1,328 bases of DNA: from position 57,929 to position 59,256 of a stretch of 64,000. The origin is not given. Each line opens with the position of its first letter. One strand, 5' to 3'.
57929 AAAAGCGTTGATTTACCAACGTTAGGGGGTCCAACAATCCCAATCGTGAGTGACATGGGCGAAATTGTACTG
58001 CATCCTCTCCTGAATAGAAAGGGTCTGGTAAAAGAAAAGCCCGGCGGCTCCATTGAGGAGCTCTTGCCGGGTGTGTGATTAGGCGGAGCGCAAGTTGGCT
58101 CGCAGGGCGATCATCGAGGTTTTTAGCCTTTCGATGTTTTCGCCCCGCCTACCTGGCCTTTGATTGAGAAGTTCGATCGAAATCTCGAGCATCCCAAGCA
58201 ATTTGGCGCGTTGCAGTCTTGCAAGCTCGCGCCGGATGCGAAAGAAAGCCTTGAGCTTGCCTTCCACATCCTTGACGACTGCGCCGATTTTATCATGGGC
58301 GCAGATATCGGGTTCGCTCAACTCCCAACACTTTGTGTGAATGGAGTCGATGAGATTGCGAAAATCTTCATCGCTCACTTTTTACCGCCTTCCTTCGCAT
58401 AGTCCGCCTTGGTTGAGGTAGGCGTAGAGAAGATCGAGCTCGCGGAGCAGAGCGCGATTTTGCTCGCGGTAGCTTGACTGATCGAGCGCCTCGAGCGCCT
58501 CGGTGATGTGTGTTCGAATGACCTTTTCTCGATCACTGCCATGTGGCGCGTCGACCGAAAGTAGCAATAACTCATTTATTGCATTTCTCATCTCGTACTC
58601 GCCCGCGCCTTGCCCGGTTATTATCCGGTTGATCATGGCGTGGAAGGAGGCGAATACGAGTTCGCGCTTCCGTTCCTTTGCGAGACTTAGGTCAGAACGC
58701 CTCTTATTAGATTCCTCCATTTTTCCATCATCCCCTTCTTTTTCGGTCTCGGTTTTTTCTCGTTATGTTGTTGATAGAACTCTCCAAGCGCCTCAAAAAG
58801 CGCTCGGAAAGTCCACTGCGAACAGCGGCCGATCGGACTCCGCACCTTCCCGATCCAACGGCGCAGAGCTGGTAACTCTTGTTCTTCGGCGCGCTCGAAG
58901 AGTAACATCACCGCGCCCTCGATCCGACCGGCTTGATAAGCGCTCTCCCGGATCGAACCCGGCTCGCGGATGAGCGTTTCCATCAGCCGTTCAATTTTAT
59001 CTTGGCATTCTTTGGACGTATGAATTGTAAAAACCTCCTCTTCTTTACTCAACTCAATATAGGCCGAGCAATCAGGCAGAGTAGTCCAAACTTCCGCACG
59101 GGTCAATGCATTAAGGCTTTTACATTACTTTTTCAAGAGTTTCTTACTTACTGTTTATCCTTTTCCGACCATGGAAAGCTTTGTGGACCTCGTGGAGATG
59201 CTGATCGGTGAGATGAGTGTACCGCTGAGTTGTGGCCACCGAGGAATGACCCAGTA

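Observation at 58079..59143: Three small uncharacterised ORFs wedged between ychF and the xerC recombinase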

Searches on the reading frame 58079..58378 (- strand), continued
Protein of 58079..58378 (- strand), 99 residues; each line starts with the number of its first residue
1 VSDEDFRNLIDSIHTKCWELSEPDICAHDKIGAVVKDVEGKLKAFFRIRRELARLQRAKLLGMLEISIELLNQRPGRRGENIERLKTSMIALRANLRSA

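Call 71: fold_search(model_id=the predicted structure, library=pdb)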
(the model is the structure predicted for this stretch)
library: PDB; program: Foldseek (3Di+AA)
matches with E <= 10: 110; with E <= 0.001: 0
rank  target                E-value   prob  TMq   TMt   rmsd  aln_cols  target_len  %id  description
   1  4l3i_B                1.2e+00  0.23  0.41  0.13   9.7        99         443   12  Structure of the microtubule associated protein PRC1 (Protein Regulator of Cytokinesis 1) (released 2013-07-17)
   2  4biu_B                1.5e+00  0.30  0.47  0.23   6.8        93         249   19  Crystal structure of CpxAHDC (orthorhombic form 1) (released 2014-02-12)
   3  4gcz_B                1.5e+00  0.18  0.30  0.12   6.4        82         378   17  Structure of a blue-light photoreceptor (released 2013-06-19)
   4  5dko                  1.6e+00  0.20  0.39  0.17  14.8       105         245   22  The structure of Escherichia coli ZapD (released 2016-04-13)
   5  5gnp                  1.8e+00  0.25  0.38  0.16  14.8        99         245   18  Crystal structure of a Z-ring associated protein from Salmonella typhimurium (released 2017-07-26)
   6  4mt8_A                2.3e+00  0.35  0.60  0.60  12.4       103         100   10  Structure of the ERS1 dimerization and histidine phosphotransfer domain from Arabidopsis thaliana (released 2014-10-01)
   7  4l8i_A                2.3e+00  0.25  0.46  0.40  12.1        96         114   14  Crystal structure of RSV epitope scaffold FFL_005 (released 2014-02-12)
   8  7wb4_K                2.5e+00  0.23  0.44  0.14  21.5        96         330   10  Cryo-EM structure of the NR subunit from X. laevis NPC (released 2022-03-02)
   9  7ung_i                2.8e+00  0.10  0.28  0.11  11.4        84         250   11  48-nm repeat of the human respiratory doublet microtubule (released 2022-10-05)
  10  8otz_By               2.8e+00  0.06  0.23  0.15   9.6        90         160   14  48-nm repeat of the native axonemal doublet microtubule from bovine sperm (released 2023-11-22)
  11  5lm5_A                3.0e+00  0.72  0.40  0.13   0.8        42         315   17  Structure of C-terminal domain from S. cerevisiae Pat1 decapping activator bound to Dcp2 HLM2 peptide (region 435-451) (released 2017-08-16)
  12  4mtx_C                3.0e+00  0.35  0.60  0.62   8.6        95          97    9  Structure of the ERS1 dimerization and histidine phosphotransfer domain from Arabidopsis thaliana (released 2014-10-01)
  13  4biy_A                3.0e+00  0.28  0.48  0.25   3.2        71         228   22  Crystal structure of CpxAHDC (monoclinic form 2) (released 2014-02-12)
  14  3fxe_A                3.2e+00  0.41  0.34  0.65   2.8        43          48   21  Crystal structure of interacting domains of IcmR and IcmQ (seleno-derivative) (released 2009-04-28)
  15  1wdz_A                3.2e+00  0.14  0.45  0.21  20.8       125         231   10  Crystal structure of RCB domain of IRSp53 (released 2005-06-07)
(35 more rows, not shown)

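Call 75: search_dna_similar(query=window:58082-58378:-, collection=plasmids, mode=protein, max_evalue=0.1, max_rows=8)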
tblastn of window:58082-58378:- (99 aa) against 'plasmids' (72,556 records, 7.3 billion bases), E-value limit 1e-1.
No match.

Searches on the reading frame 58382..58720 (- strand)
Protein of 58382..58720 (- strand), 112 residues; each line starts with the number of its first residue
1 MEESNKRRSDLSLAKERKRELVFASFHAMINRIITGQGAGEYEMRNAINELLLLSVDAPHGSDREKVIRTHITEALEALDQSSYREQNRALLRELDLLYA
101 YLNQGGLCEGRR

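Call 4: search_protein_families(library=pfam, proteins=[window:58382-58720:-], max_evalue=1)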
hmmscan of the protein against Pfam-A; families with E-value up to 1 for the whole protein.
window:58382-58720:- (112 aa): 0 families

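Call 5: search_protein_families(library=padloc, proteins=[window:58382-58720:-], max_evalue=1)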
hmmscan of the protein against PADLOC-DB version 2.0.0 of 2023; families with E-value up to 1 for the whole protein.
window:58382-58720:- (112 aa): 0 families

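Call 6: search_protein_families(library=ncbifam, proteins=[window:58382-58720:-], max_evalue=1)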
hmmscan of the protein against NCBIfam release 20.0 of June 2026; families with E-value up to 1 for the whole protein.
window:58382-58720:- (112 aa): 0 families

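Call 7: search_protein_families(library=phrogs, proteins=[window:58382-58720:-], max_evalue=1)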
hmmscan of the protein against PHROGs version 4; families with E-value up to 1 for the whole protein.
window:58382-58720:- (112 aa): 0 families

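Call 11: find_encoding_contigs(protein=window:58382-58720:-, flank=10000, max_places=10)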
Protein window:58382-58720:- (112 aa): 2 contigs read that carry it; 2 places shown.
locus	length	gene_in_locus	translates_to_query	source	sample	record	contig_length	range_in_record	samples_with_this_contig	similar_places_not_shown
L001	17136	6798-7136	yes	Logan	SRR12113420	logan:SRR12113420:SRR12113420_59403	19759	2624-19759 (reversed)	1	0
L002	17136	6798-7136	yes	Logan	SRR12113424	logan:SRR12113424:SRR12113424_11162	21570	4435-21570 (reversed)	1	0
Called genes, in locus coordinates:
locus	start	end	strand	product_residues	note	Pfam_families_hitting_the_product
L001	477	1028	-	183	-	PF03703:bPH_2 (weak)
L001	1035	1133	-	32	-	-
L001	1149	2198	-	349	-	PF00953:Glycos_transf_4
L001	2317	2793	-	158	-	PF00334:NDK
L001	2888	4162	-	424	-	PF00675:Peptidase_M16, PF05193:Peptidase_M16_C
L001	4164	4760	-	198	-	PF09335:VTT_dom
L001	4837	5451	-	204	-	PF01569:PAP2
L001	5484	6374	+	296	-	PF02899:Phage_int_SAM_1, PF13495:Phage_int_SAM_4, PF00589:Phage_integrase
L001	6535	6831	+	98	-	-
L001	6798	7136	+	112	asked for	-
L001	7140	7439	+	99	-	-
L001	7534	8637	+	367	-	PF01926:MMR_HSR1, PF02421:FeoB_N, PF06071:YchF-GTPase_C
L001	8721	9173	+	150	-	PF01250:Ribosomal_S6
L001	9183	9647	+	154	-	PF00436:SSB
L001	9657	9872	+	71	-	PF01084:Ribosomal_S18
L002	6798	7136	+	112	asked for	-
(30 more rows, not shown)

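Call 12: find_homologous_proteins(query=window:58382-58720:-, max_evalue=0.01)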
Query window:58382-58720:- (112 aa): 1 proteins with E <= 0.01 among 15 candidates.
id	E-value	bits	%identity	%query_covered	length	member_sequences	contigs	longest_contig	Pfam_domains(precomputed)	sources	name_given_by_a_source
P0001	2.4e-46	174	100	75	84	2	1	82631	-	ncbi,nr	ncbi:hypothetical protein HYW32_01070 [Candidatus Berkelbacteria bacterium]|nr:hypothetical protein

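Call 31: search_solved_structures(query=window:58385-58720:-, max_evalue=10)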
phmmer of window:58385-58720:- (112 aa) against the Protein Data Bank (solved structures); distinct sequences matched with E-value up to 10: 5.
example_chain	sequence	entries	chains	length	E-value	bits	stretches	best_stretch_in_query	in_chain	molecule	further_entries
6xss_A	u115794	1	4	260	0.64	13.5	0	17-78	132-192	C4_nat_HFuse-7900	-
8f6r_A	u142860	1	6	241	0.75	13.2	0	18-76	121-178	De novo designed oligomeric protein C6-79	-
3v4o_A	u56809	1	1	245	1.1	12.7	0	38-55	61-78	Mucosa-associated lymphoid tissue lymphoma translocation protein 1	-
2b9z_A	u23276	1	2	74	1.3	12.5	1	71-111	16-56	B2 protein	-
5cwp_A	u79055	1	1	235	1.5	12.3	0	18-79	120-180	Designed helical repeat protein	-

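Call 52: find_related_loci(query=window:58385-58720:-, collection=viral_contigs, flank=5000)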
Query window:58385-58720:- (112 aa) in viral_contigs; peptide patterns used: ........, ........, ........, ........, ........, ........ (x = any residue, [..] = any of these).
6 stretches matched a pattern, but none encodes a relative of the query by tblastn (E <= 1e-3).

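Call 55: search_dna_similar(query=window:58385-58720:-, collection=phages, mode=protein, max_evalue=0.1, max_rows=8)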
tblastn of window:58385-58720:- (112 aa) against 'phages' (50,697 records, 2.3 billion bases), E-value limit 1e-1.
No match.

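Call 76: search_dna_similar(query=window:58385-58720:-, collection=plasmids, mode=protein, max_evalue=0.1, max_rows=8)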
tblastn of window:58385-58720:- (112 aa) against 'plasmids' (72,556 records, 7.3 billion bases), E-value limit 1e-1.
No match.

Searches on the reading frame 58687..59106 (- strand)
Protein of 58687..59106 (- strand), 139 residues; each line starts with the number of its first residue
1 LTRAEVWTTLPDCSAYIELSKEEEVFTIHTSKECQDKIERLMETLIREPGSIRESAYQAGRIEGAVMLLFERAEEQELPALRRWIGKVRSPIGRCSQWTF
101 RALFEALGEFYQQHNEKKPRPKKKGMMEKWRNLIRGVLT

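Call 4: search_protein_families(library=pfam, proteins=[window:58687-59106:-], max_evalue=1)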
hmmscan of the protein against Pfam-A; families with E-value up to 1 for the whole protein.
window:58687-59106:- (139 aa): 1 family
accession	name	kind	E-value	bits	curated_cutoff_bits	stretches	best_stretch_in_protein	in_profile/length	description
PF06975.16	DUF1299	-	0.27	11.8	25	1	12-40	9-37/47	Protein of unknown function (DUF1299)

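Call 5: search_protein_families(library=padloc, proteins=[window:58687-59106:-], max_evalue=1)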
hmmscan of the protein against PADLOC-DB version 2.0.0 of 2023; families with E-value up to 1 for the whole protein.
window:58687-59106:- (139 aa): 0 families

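Call 6: search_protein_families(library=ncbifam, proteins=[window:58687-59106:-], max_evalue=1)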
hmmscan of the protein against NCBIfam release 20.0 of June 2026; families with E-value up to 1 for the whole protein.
window:58687-59106:- (139 aa): 1 family
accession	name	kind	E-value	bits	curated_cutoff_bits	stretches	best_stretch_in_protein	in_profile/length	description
TIGR01308.1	rpmD_bact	equivalog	0.13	11.9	44.65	1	87-135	5-52/55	50S ribosomal protein L30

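Call 7: search_protein_families(library=phrogs, proteins=[window:58687-59106:-], max_evalue=1)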
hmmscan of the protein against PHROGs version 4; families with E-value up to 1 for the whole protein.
window:58687-59106:- (139 aa): 0 families

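Call 14: find_homologous_proteins(query=window:58687-59106:-, max_evalue=0.01)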
Query window:58687-59106:- (139 aa): 1 proteins with E <= 0.01 among 7 candidates.
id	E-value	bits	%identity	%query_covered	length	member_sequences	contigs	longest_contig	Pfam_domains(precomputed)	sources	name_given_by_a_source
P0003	4.1e-58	213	100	71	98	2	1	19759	-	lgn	-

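Call 30: search_solved_structures(query=window:58690-59106:-, max_evalue=10)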
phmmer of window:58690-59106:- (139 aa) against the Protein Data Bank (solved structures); distinct sequences matched with E-value up to 10: 7.
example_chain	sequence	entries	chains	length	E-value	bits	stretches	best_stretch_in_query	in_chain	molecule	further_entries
5h2d_A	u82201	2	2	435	0.098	16.1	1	47-109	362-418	KLLA0C04147p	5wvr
4rv1_A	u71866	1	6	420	0.15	15.5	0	29-82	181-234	Engineered Protein OR497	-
2i7t_A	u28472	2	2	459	0.18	15.3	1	11-73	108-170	Cleavage and polyadenylation specificity factor 73 kDa subunit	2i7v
6m8q_A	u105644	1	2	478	0.19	15.2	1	11-73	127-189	Cleavage and polyadenylation specificity factor subunit 3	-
8t1q_A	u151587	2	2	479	0.19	15.2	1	11-73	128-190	Cleavage and polyadenylation specificity factor subunit 3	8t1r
6v4x_H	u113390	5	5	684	0.3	14.6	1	11-73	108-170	Cleavage and polyadenylation specificity factor subunit 3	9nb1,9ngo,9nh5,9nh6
4hxt_A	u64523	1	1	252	2.3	11.7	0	29-82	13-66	De Novo Protein OR329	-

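Call 37: predict_structure(protein=window:58690-59106:-)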
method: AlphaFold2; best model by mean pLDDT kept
length: 139 residues; sequences in the alignment: 1
mean_pLDDT: 49.6   pTM: 0.40
mean pLDDT of the five models: 49.6, 41.8, 41.6, 41.1, 40.7
residues with pLDDT >= 90: 0; 70-90: 2; 50-70: 57; < 50: 80
segments of 3 or more residues with pLDDT < 50: 1-9, 49-68, 72-82, 84-86, 90-96, 114-139
pLDDT, mean of each block of 10 residues (from residue 1): 45 58 60 66 54 41 45 46 49 48 53 45 46 39
secondary structure, 60 per line:
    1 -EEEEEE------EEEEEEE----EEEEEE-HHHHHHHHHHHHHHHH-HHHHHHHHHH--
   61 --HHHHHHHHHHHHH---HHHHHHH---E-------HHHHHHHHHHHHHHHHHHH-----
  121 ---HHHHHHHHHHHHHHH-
elements in order: E2-7 E14-20 E25-30 H32-47 H49-58 H63-75 H79-85 H97-115 H124-138
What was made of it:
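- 58687..59106 (-): ORF C, 139 aa from TTG 59106 (alternative ATG 58983 gives 98 aa). GenBank MBI2589612.1, hypothetical protein HYW32_01075. The AF2 single-sequence model has pLDDT 49.6 and is uninformative (call 37).
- Tried and rejected: AF2 of C: pLDDT 49.6, too poor to use (call 37).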

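Call 38: find_related_loci(query=window:58690-59106:-, collection=metagenome_contigs, flank=8000)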
Query window:58690-59106:- (139 aa) in metagenome_contigs; peptide patterns used: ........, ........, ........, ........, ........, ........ (x = any residue, [..] = any of these).
156 stretches matched a pattern, but none encodes a relative of the query by tblastn (E <= 1e-3).
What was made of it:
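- Tried and rejected: The C scan of JGI metagenomes found nothing (call 38).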

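Call 53: find_related_loci(query=window:58690-59106:-, collection=viral_contigs, flank=5000)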
Query window:58690-59106:- (139 aa) in viral_contigs; peptide patterns used: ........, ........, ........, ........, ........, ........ (x = any residue, [..] = any of these).
12 stretches matched a pattern, but none encodes a relative of the query by tblastn (E <= 1e-3).

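Call 56: search_dna_similar(query=window:58690-59106:-, collection=phages, mode=protein, max_evalue=0.1, max_rows=8)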
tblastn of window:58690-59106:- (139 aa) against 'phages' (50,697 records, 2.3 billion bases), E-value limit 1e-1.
No match.

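Call 77: search_dna_similar(query=window:58690-59106:-, collection=plasmids, mode=protein, max_evalue=0.1, max_rows=8)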
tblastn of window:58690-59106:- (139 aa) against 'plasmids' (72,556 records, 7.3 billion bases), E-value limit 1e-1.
No match.
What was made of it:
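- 58687..59106 (-): No family hits (calls 4-7) and no homologues (calls 14, 38, 53, 56, 77).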
